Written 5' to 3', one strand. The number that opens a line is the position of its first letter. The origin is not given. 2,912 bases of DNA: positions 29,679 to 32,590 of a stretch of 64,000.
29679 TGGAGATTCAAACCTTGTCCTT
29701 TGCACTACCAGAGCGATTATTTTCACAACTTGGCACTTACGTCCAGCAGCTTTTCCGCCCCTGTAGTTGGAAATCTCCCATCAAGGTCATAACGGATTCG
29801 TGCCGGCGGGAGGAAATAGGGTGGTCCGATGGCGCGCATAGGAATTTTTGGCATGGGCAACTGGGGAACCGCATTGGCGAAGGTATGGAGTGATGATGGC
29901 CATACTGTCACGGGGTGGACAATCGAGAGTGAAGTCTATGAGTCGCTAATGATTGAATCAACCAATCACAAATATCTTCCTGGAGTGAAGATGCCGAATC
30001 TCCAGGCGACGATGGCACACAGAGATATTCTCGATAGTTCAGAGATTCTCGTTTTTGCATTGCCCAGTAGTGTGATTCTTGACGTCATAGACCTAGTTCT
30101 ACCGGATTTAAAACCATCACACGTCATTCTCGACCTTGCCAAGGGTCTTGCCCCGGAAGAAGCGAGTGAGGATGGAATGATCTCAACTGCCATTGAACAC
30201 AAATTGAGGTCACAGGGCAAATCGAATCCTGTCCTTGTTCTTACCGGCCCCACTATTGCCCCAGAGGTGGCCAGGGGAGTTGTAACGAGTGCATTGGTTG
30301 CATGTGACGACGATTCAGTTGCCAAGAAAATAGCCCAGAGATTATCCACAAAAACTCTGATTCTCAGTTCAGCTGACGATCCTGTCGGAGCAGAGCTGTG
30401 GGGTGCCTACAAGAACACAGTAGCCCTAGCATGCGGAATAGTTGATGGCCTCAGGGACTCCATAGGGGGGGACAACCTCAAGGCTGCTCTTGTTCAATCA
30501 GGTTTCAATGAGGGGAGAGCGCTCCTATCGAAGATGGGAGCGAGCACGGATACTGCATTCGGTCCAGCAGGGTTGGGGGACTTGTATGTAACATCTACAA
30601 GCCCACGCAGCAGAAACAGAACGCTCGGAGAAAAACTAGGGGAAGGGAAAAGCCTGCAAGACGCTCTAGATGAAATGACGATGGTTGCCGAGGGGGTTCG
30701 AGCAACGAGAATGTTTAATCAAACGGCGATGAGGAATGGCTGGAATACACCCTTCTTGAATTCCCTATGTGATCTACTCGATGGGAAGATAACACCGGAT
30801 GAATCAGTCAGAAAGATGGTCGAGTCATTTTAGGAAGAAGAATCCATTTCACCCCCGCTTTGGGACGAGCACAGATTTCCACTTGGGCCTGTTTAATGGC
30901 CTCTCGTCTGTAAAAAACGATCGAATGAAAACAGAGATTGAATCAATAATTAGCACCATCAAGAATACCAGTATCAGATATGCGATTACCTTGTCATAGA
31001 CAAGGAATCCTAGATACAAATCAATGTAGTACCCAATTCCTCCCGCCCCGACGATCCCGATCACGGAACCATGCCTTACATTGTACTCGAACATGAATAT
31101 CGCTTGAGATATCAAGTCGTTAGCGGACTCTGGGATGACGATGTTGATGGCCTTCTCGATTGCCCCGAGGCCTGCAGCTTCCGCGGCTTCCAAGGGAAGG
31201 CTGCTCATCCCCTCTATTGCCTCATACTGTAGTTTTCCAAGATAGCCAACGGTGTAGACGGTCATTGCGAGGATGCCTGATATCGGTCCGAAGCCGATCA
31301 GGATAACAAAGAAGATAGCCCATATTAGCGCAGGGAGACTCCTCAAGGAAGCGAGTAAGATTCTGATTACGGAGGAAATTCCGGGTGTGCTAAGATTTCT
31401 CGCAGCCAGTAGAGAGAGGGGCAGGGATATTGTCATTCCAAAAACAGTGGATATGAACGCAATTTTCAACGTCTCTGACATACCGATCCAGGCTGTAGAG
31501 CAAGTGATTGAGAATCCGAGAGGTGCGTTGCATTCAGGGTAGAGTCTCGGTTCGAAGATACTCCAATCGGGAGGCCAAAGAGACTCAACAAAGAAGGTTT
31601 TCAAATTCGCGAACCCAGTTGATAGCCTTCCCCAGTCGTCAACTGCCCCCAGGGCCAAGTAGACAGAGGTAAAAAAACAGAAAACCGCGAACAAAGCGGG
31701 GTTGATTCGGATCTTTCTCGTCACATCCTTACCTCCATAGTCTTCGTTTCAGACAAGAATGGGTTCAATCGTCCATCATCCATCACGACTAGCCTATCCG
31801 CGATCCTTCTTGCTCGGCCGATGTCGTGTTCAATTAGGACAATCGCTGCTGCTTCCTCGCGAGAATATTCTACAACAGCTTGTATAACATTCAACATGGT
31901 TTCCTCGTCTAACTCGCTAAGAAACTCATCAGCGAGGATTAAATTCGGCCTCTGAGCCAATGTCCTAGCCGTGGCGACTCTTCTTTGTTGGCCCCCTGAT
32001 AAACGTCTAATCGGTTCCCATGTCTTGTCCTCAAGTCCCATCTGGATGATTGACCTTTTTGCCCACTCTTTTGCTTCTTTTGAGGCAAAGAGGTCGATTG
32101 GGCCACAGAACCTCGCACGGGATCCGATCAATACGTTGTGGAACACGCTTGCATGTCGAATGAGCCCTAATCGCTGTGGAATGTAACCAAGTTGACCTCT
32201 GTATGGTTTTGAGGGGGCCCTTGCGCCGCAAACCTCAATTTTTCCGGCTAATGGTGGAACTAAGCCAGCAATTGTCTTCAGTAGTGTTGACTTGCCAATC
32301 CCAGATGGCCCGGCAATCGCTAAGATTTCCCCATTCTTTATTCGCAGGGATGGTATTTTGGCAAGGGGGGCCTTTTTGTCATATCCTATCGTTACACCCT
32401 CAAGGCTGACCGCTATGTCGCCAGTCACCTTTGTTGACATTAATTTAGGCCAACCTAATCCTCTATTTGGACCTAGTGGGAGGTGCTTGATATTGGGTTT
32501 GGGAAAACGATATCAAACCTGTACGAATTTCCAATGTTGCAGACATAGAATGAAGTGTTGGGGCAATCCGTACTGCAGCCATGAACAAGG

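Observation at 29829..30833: Bacterial-type glycerol-3-phosphate dehydrogenase (gpsA) in an otherwise archaeal gene set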

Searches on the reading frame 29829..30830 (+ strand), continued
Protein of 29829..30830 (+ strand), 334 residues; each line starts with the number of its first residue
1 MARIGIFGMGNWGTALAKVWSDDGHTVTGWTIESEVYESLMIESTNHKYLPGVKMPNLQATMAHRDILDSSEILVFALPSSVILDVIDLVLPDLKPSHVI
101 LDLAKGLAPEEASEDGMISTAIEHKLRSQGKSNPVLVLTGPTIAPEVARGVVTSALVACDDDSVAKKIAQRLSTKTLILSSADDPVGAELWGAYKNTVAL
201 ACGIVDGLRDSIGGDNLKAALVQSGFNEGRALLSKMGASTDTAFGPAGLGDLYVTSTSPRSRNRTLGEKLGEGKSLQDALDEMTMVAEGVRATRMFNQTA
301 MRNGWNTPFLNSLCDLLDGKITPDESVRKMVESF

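Call 35: search_protein_families(library=pfam, proteins=[L016:12990-15161:-, L016:15332-16495:-, L016:16005-16943:-], max_evalue=0.1)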
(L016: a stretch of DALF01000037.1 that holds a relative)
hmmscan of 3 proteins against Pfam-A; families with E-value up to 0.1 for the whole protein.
L016:12990-15161:- (724 aa): 2 families
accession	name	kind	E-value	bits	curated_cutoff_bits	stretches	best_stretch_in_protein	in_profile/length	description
PF12974.12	Phosphonate-bd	-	3.3e-23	82.8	27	2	78-346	17-241/242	ABC transporter, phosphonate, periplasmic substrate-binding protein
PF00405.22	Transferrin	-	3.8e-23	82.6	20.3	3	235-284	182-232/328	Transferrin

L016:15332-16495:- (388 aa): 0 families

L016:16005-16943:- (313 aa): 1 family
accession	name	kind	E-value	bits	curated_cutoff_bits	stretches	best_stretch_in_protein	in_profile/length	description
PF07692.16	Fea1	-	1.8e-10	40.9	25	1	36-157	26-141/359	Low iron-inducible periplasmic protein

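Call 37: search_solved_structures(query=L016:12990-15161:-, max_evalue=0.01, show_alignments=0)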
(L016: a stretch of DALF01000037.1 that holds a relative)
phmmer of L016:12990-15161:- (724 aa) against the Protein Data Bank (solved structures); distinct sequences matched with E-value up to 0.01: 94 (the best 60 are shown).
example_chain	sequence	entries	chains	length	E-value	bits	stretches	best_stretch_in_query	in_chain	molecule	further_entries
1ce2_A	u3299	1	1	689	1.3e-20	76.6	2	231-284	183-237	PROTEIN (LACTOFERRIN)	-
1biy_A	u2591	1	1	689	1.4e-20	76.4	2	230-284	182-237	LACTOFERRIN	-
1b1x_A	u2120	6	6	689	1.8e-20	76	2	107-271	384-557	LACTOFERRIN | Lactotransferrin | PROTEIN (LACTOFERRIN)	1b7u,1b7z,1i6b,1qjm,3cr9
1f9b_A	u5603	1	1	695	2.5e-20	75.6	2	107-271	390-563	LACTOTRANSFERRIN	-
1dtz_A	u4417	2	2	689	3.7e-20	75.1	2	74-273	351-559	APO LACTOFERRIN | LACTOFERRIN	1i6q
1blf_A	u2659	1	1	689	5.7e-20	74.4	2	235-284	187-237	LACTOFERRIN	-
1jw1_A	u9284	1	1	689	4.1e-18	68.3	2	235-284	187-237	LACTOFERRIN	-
1aiv_A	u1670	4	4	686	4.6e-18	68.1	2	234-284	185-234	OVOTRANSFERRIN | serum transferrin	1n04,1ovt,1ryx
8fei_A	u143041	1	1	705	5.2e-18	67.9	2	234-284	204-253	Ovotransferrin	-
2d3i_A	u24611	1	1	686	1.3e-17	66.6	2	234-284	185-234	Ovotransferrin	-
1lcf_A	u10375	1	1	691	2.7e-17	65.6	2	169-269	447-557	LACTOFERRIN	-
1lfh_A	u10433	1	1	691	2.7e-17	65.6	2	169-269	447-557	LACTOFERRIN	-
1lfg_A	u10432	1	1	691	3e-17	65.4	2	170-269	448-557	LACTOFERRIN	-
2bjj_X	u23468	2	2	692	3.2e-17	65.3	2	169-272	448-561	LACTOTRANSFERRIN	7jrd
1n76_A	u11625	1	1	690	3.2e-17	65.3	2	169-272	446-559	LACTOFERRIN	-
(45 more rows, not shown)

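Call 62: search_protein_families(library=ncbifam, proteins=[P0122, P0100], max_evalue=1e-30)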
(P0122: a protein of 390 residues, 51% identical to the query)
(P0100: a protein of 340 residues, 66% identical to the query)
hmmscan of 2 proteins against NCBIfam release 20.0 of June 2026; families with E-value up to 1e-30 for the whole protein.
P0122 (390 aa): 13 families
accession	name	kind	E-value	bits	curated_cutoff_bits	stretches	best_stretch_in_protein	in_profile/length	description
NF000942.0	PRK00094.1-4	subfamily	2.5e-77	260.3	257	1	7-369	3-325/334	NAD(P)H-dependent glycerol-3-phosphate dehydrogenase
NF000941.0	PRK00094.1-3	equivalog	7.8e-68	229.2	423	1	8-217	3-205/336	NAD(P)H-dependent glycerol-3-phosphate dehydrogenase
NF000940.0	PRK00094.1-2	subfamily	6.4e-61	206.7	202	1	8-218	2-202/330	NAD(P)H-dependent glycerol-3-phosphate dehydrogenase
NF011211.0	PRK14618.1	equivalog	1.4e-57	195.4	489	1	5-218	3-203/328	NAD(P)H-dependent glycerol-3-phosphate dehydrogenase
NF000946.0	PRK00094.2-4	equivalog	7.2e-53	179.7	455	1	7-215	5-203/342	NAD(P)H-dependent glycerol-3-phosphate dehydrogenase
NF009098.0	PRK12439.1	equivalog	1.4e-51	175.9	436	0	7-217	8-208/341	NAD(P)H-dependent glycerol-3-phosphate dehydrogenase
NF000939.0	PRK00094.1-1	equivalog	4.5e-49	167.3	473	0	6-217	5-208/339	NAD(P)H-dependent glycerol-3-phosphate dehydrogenase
NF011212.0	PRK14619.1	equivalog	2.8e-45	154.8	377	0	242-369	171-300/309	NAD(P)H-dependent glycerol-3-phosphate dehydrogenase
NF000944.0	PRK00094.2-2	equivalog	1.6e-40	139.1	603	0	243-376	212-348/371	NAD(P)H-dependent glycerol-3-phosphate dehydrogenase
TIGR03376.1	glycerol3P_DH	equivalog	2.7e-38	132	285.5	0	9-218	2-219/342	glycerol-3-phosphate dehydrogenase (NAD(+))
NF011213.0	PRK14620.1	equivalog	3.1e-37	128.4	478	0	8-217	2-203/326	NAD(P)H-dependent glycerol-3-phosphate dehydrogenase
NF000943.0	PRK00094.2-1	equivalog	3.6e-32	112.1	400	0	252-367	177-292/296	NAD(P)H-dependent glycerol-3-phosphate dehydrogenase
NF000945.0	PRK00094.2-3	equivalog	7.7e-32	111.3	491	0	9-222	3-214/352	NAD(P)H-dependent glycerol-3-phosphate dehydrogenase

P0100 (340 aa): 14 families
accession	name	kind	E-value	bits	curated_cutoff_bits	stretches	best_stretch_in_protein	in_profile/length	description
NF000942.0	PRK00094.1-4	subfamily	9.6e-82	274.8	257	1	4-333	2-324/334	NAD(P)H-dependent glycerol-3-phosphate dehydrogenase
NF000941.0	PRK00094.1-3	equivalog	7.2e-71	239.1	423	1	4-333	1-324/336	NAD(P)H-dependent glycerol-3-phosphate dehydrogenase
NF000940.0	PRK00094.1-2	subfamily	3.4e-65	220.7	202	1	6-333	2-320/330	NAD(P)H-dependent glycerol-3-phosphate dehydrogenase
NF011211.0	PRK14618.1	equivalog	9.3e-61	205.8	489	1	3-332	3-319/328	NAD(P)H-dependent glycerol-3-phosphate dehydrogenase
NF000946.0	PRK00094.2-4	equivalog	2e-58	198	455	1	1-331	1-322/342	NAD(P)H-dependent glycerol-3-phosphate dehydrogenase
NF009098.0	PRK12439.1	equivalog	7.4e-56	190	436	1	3-333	6-327/341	NAD(P)H-dependent glycerol-3-phosphate dehydrogenase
NF011212.0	PRK14619.1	equivalog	1.8e-49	168.6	377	1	66-333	41-299/309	NAD(P)H-dependent glycerol-3-phosphate dehydrogenase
NF000939.0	PRK00094.1-1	equivalog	1.3e-48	165.9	473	1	3-330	4-324/339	NAD(P)H-dependent glycerol-3-phosphate dehydrogenase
NF000944.0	PRK00094.2-2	equivalog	9.4e-42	143.2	603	1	5-304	21-310/371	NAD(P)H-dependent glycerol-3-phosphate dehydrogenase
TIGR03376.1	glycerol3P_DH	equivalog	4.5e-41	141.1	285.5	1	6-296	1-303/342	glycerol-3-phosphate dehydrogenase (NAD(+))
NF011213.0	PRK14620.1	equivalog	2.8e-40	138.5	478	1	6-332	2-323/326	NAD(P)H-dependent glycerol-3-phosphate dehydrogenase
NF000945.0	PRK00094.2-3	equivalog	3.4e-39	135.5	491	1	6-277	2-279/352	NAD(P)H-dependent glycerol-3-phosphate dehydrogenase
NF000947.0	PRK00094.2-5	equivalog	3.1e-35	122.2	251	1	1-321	1-315/323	NAD(P)H-dependent glycerol-3-phosphate dehydrogenase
NF000943.0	PRK00094.2-1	equivalog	1.2e-32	113.7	400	1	6-329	2-288/296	NAD(P)H-dependent glycerol-3-phosphate dehydrogenase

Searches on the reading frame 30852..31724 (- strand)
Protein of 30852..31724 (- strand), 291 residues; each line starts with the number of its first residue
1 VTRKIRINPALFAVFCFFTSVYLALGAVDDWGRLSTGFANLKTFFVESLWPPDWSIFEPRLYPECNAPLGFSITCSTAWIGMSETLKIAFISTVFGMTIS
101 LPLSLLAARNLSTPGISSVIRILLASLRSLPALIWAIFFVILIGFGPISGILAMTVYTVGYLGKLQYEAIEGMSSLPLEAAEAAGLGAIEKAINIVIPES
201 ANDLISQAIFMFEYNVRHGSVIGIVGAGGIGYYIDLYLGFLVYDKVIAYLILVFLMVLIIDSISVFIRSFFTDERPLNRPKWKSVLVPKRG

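Call 5: search_protein_families(library=ncbifam, proteins=[window:30852-31724:-], max_evalue=0.01)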
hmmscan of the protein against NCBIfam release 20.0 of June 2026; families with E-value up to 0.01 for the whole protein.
window:30852-31724:- (291 aa): 6 families
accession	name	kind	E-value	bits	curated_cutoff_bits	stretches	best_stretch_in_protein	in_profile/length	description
TIGR01097.1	PhnE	equivalog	1.1e-62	211.8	216.7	1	12-270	10-250/252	phosphonate ABC transporter, permease protein PhnE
NF008049.0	PRK10782.1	subfamily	2.1e-10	40.7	212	1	81-259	12-200/217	methionine ABC transporter permease MetI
TIGR03416.1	ABC_choXWV_perm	equivalog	6.4e-09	35.7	363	1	74-239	80-242/267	choline ABC transporter permease subunit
NF040733.1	ABC_perm_U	equivalog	4.5e-06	26.3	295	1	81-272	57-246/251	ABC transporter permease subunit SaoP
NF008196.0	PRK10952.1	equivalog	5.1e-06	25.5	439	1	74-204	138-265/356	glycine betaine/L-proline ABC transporter permease ProW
TIGR03003.1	ectoine_ehuD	equivalog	0.0082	16.1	205.2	0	82-206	17-145/212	ectoine/hydroxyectoine ABC transporter permease subunit EhuD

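Call 7: search_protein_families(library=pfam, proteins=[window:30852-31724:-], max_evalue=0.001)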
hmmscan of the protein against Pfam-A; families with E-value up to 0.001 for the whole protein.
window:30852-31724:- (291 aa): 1 family
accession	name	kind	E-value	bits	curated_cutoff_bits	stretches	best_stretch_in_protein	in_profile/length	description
PF00528.27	BPD_transp_1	-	1.6e-11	44.8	26.4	1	101-265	2-176/184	Binding-protein-dependent transport system inner membrane component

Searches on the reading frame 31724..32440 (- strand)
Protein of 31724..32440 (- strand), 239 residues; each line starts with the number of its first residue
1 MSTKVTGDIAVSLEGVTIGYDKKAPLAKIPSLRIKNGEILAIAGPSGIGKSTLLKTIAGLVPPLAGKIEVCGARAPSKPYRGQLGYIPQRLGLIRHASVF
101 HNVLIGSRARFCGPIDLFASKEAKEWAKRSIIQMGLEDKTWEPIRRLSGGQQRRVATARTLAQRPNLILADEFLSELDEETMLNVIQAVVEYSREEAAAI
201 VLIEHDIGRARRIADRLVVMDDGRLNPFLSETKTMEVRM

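Call 5: search_protein_families(library=ncbifam, proteins=[window:31724-32440:-], max_evalue=0.01)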
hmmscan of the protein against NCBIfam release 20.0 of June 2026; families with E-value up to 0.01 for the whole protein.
window:31724-32440:- (239 aa): 189 families (the best 25 are shown)
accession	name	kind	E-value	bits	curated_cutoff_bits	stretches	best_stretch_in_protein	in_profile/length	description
TIGR02315.1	ABC_phnC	equivalog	3.3e-39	134.8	266.1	1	13-225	4-224/243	phosphonate ABC transporter ATP-binding protein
TIGR02982.1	heterocyst_DevA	subfamily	1.6e-35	122.7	295.8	1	31-225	25-219/220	ABC exporter ATP-binding subunit, DevA family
TIGR03258.1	PhnT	equivalog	8.1e-35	120.5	499.15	1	10-226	8-219/359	2-aminoethylphosphonate ABC transport system ATP-binding subunit PhnT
NF008428.0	PRK11264.1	equivalog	8.6e-34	116.9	406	1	31-225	23-222/250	L-cystine ABC transporter ATP-binding protein TcyN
NF006987.0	PRK09452.1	equivalog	9.6e-33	113.4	482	1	7-226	14-227/378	spermidine/putrescine ABC transporter ATP-binding protein PotA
TIGR02857.1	CydD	equivalog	1.2e-32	113.6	435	1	9-219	320-528/529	thiol reductant ABC exporter subunit CydD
TIGR04521.1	ECF_ATPase_2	equivalog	4.4e-32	111.3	330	1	17-226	7-224/279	energy-coupling factor transporter ATPase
NF007027.0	PRK09493.1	equivalog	6.3e-32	110.8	379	1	15-225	6-214/240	glutamine ABC transporter ATP-binding protein GlnQ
TIGR01186.1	proV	subfamily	2e-31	109.4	326.6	1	31-224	13-207/363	betaine/proline/choline family ABC transporter ATP-binding protein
NF040840.2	tungstate_WtpC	equivalog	5.6e-31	108.1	440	1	31-226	20-210/347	tungstate ABC transporter ATP-binding protein WtpC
NF043075.1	MMSYN1_0197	equivalog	8.8e-31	107.1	550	1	11-225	3-211/341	spermidine/putrescine ABC transporter ATP-binding protein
TIGR03265.1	PhnT2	equivalog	1.2e-30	106.9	457.7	1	12-226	6-214/353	putative 2-aminoethylphosphonate ABC transporter ATP-binding protein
NF053840.1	MnTportMntADein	equivalog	2.3e-30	105.9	400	1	12-221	3-207/240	manganese ABC transporter ATP-binding protein MntA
TIGR00968.1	3a0106s01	subfamily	2.5e-30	105.7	342.75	1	24-227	14-211/237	sulfate ABC transporter ATP-binding protein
TIGR02211.1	LolD_lipo_ex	equivalog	5.4e-30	104.6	307.75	1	31-225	25-219/221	lipoprotein-releasing ABC transporter ATP-binding protein LolD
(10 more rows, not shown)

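Call 7: search_protein_families(library=pfam, proteins=[window:31724-32440:-], max_evalue=0.001)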
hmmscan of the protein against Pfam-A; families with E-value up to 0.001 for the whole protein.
window:31724-32440:- (239 aa): 5 families
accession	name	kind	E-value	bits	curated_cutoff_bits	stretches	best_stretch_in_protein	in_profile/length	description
PF00005.33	ABC_tran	-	5.6e-29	101.9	25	1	31-173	5-135/137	ABC transporter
PF13191.12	AAA_16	-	0.00023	22.1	32.6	1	35-90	22-75/167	AAA ATPase domain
PF20703.3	nSTAND1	-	0.00075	19.7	27.1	0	33-66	29-60/379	Novel STAND NTPase 1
PF09818.15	ABC_ATPase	-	0.00078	19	23.2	0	28-58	71-100/283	P-loop domain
PF03193.22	RsgA_GTPase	-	0.00089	19.6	30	0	34-59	104-128/174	RsgA GTPase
